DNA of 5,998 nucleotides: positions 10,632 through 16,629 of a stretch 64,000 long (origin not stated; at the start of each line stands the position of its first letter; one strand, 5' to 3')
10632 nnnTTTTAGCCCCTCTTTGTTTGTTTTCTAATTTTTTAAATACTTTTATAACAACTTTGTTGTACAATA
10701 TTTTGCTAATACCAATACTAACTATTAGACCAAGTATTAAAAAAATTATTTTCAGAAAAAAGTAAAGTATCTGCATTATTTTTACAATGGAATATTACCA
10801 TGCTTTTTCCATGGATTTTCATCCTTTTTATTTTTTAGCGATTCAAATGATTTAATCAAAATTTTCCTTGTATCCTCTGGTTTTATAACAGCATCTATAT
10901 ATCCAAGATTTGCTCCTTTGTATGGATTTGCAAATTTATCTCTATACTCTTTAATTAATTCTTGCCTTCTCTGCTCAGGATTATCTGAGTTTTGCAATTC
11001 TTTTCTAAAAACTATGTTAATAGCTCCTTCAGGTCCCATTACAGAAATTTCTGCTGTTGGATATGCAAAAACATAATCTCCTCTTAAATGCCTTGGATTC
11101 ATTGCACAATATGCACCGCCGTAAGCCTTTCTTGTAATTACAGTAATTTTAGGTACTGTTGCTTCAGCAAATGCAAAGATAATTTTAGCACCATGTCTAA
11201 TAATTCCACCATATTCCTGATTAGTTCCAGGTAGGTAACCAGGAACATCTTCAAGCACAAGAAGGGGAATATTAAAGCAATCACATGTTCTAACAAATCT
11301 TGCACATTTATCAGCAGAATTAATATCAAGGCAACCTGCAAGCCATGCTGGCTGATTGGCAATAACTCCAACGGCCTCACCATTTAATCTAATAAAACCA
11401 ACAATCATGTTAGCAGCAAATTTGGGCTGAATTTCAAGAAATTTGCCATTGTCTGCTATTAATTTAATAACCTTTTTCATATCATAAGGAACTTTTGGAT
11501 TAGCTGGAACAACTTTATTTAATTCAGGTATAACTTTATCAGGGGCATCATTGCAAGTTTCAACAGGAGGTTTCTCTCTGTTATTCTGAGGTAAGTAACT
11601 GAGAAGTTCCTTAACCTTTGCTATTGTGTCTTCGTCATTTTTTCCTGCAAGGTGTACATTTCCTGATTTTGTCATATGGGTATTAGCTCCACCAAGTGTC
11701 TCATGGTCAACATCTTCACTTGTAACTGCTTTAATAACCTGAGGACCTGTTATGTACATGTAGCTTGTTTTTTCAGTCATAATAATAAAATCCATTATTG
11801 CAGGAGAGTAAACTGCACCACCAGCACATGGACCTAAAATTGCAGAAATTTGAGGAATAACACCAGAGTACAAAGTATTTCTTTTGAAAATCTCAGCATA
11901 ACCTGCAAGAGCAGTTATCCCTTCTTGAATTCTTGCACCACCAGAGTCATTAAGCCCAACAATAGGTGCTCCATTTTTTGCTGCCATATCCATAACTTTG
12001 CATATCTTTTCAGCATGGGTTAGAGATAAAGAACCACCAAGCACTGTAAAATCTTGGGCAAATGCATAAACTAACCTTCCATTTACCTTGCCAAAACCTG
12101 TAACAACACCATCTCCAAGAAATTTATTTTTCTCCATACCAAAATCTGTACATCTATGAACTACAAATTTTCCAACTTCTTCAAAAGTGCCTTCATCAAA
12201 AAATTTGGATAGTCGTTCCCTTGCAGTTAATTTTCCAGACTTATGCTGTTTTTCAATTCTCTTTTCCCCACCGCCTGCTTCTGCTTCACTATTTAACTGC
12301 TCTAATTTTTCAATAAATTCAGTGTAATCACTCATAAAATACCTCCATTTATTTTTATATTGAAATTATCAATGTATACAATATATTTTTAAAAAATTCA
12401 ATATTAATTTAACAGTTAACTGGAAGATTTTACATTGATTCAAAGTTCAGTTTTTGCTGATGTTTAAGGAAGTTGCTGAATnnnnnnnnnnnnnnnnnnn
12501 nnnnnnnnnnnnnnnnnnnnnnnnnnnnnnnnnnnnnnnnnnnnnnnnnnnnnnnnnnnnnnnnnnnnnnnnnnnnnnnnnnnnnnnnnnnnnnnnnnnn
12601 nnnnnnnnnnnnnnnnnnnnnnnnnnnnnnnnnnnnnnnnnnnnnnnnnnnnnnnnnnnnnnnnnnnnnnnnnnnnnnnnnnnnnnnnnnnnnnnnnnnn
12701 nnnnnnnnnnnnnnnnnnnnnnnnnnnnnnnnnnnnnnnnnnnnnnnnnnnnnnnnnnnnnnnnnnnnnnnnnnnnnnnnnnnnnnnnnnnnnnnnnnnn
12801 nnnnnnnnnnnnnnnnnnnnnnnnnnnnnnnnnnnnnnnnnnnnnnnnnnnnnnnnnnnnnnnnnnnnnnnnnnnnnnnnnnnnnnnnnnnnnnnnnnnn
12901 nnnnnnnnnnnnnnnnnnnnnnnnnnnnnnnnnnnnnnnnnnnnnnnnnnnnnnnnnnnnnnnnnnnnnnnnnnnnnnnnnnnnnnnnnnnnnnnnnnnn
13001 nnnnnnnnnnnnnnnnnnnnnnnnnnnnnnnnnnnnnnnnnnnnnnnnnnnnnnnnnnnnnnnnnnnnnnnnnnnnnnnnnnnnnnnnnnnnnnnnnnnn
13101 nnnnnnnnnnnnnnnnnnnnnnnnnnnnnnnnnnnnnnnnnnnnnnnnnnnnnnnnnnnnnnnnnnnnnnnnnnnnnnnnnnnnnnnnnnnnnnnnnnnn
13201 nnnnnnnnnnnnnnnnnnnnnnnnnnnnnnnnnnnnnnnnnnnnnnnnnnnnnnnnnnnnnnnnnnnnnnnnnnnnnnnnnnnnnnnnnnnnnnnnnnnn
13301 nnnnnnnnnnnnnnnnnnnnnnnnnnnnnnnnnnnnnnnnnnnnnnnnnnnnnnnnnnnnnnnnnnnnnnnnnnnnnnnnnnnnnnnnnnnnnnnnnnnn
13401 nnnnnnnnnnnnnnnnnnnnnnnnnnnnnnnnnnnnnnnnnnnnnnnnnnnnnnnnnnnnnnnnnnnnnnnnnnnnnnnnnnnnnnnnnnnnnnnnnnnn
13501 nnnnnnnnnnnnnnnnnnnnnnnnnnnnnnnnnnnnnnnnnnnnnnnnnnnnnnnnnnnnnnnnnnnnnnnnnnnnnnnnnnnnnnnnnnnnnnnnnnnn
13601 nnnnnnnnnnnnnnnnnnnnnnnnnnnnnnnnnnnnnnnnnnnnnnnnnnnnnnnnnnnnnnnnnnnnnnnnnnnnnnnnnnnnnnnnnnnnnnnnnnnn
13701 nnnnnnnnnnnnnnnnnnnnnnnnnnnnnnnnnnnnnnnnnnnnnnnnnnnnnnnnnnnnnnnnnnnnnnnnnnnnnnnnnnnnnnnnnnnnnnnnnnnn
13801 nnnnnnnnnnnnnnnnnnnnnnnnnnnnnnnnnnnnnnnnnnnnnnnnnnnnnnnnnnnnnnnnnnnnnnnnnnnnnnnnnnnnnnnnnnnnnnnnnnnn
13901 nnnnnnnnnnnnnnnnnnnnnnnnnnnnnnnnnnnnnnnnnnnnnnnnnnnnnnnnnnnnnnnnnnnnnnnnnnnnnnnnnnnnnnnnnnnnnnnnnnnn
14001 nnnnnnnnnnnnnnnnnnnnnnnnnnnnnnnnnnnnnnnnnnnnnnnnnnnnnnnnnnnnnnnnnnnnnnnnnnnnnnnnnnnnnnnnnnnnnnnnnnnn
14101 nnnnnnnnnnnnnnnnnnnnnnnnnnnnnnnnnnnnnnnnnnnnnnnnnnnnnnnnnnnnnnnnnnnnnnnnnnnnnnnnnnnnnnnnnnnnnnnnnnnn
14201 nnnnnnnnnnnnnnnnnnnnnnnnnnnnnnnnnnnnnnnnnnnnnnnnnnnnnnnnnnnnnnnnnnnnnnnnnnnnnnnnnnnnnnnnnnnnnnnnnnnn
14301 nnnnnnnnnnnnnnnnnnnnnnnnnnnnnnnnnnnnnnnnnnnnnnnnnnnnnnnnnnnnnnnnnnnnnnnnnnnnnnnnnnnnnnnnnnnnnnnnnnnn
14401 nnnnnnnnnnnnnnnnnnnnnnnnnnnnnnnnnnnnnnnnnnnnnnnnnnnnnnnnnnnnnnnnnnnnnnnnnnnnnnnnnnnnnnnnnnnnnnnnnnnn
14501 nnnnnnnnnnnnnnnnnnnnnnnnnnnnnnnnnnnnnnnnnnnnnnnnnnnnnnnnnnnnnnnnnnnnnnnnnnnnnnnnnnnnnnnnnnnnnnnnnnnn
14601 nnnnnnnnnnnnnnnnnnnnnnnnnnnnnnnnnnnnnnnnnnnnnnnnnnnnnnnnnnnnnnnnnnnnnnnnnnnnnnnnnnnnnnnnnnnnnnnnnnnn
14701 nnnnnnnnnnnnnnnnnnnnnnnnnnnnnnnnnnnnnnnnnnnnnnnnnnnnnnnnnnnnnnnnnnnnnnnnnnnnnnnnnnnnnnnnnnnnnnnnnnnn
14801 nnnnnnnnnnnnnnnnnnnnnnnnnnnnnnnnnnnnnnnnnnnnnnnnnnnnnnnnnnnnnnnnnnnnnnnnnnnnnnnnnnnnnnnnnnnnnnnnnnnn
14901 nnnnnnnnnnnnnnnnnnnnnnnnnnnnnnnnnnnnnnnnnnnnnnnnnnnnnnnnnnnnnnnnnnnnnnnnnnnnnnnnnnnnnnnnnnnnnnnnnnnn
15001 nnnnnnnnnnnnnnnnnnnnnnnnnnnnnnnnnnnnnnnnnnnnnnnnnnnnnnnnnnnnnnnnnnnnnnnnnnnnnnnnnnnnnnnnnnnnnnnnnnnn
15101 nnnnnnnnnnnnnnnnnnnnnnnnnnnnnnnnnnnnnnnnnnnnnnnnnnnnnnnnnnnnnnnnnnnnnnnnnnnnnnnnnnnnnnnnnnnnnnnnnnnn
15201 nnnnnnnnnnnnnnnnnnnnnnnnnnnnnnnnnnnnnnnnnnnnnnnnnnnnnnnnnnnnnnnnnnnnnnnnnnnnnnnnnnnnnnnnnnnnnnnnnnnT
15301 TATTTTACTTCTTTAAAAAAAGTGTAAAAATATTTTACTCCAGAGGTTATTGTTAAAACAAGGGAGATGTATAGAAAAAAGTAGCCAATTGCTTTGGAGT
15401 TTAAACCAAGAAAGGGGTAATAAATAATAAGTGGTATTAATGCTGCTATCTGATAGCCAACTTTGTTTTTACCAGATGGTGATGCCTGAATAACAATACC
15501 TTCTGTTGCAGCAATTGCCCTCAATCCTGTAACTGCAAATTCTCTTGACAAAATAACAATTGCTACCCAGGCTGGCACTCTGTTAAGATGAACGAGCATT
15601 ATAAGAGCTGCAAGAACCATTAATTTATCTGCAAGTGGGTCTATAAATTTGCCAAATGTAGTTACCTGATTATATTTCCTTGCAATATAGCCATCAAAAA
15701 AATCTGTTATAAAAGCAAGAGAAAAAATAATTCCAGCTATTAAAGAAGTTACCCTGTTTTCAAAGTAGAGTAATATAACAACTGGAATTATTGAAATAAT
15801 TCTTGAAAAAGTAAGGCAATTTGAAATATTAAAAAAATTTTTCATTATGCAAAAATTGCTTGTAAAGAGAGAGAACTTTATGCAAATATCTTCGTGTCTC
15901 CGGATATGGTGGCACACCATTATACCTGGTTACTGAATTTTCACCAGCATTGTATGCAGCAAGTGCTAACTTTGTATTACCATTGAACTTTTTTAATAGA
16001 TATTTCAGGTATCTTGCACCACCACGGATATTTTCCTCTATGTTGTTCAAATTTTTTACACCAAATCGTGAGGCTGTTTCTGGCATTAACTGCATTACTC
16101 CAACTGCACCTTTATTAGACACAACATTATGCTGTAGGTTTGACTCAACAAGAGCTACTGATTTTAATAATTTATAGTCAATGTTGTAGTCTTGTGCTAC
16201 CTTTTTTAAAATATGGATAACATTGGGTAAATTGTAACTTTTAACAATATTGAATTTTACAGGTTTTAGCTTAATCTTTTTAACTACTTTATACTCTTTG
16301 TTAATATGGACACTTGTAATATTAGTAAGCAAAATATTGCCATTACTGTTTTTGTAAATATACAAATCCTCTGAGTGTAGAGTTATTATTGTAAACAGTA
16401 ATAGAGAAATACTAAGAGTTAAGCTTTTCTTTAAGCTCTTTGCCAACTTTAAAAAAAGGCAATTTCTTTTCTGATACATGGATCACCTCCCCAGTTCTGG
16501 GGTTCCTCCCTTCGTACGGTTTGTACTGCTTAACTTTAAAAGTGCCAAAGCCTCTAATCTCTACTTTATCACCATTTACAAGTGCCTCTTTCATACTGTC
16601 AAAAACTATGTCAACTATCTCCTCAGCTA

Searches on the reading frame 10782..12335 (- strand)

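Call 40: search_protein_families(library=ncbifam, proteins=[window:10782-12335:-], max_evalue=1e-15)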
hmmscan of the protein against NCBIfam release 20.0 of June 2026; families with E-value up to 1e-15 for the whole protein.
window:10782-12335:- (517 aa): 4 families
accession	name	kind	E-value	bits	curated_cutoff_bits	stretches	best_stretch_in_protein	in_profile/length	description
TIGR01117.1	mmdA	subfamily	5.1e-245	814.1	998.8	1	7-517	2-512/512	methylmalonyl-CoA decarboxylase subunit alpha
TIGR00515.1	accD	equivalog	1.3e-20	74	317.45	1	35-209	56-243/285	acetyl-CoA carboxylase, carboxyltransferase subunit beta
NF005530.0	PRK07189.1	equivalog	1e-19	70.8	228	1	35-204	15-192/303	biotin-independent malonate decarboxylase subunit beta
TIGR03133.1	malonate_beta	equivalog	8.1e-19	68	278.15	1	36-205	6-183/274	biotin-independent malonate decarboxylase subunit beta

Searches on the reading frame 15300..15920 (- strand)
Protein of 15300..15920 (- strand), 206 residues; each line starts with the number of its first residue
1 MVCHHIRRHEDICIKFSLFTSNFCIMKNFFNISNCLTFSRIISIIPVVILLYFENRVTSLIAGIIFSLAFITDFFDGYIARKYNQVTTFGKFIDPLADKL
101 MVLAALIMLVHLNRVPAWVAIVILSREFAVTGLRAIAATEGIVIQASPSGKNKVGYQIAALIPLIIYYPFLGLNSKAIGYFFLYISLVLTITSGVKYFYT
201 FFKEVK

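Call 40: search_protein_families(library=ncbifam, proteins=[window:15300-15920:-], max_evalue=1e-15)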
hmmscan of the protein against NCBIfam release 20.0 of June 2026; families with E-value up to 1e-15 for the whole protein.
window:15300-15920:- (206 aa): 3 families
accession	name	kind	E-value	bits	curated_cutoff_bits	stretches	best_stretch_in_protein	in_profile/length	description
TIGR00560.1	pgsA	equivalog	3.2e-46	158.1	109.1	1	30-205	1-180/183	CDP-diacylglycerol--glycerol-3-phosphate 3-phosphatidyltransferase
NF008090.0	PRK10832.1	equivalog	2e-25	89.9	304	1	30-200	3-174/182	CDP-diacylglycerol--glycerol-3-phosphate 3-phosphatidyltransferase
NF053678.1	ClpnSynClsA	equivalog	1.3e-20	74.3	240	1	30-198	3-172/180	cardiolipin synthase ClsA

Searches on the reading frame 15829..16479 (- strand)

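Call 40: search_protein_families(library=ncbifam, proteins=[window:15829-16479:-], max_evalue=1e-15)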
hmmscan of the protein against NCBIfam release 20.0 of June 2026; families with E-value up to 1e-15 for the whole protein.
window:15829-16479:- (216 aa): 2 families
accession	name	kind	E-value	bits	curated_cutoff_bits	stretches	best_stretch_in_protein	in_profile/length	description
NF047373.1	BB0259_flg_lyt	exception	4.3e-20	72.1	234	1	92-204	553-683/705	flagellar assembly lytic transglycosylase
NF008112.0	PRK10859.1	equivalog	8e-18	64.1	354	1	81-180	284-387/483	membrane-bound lytic murein transglycosylase MltF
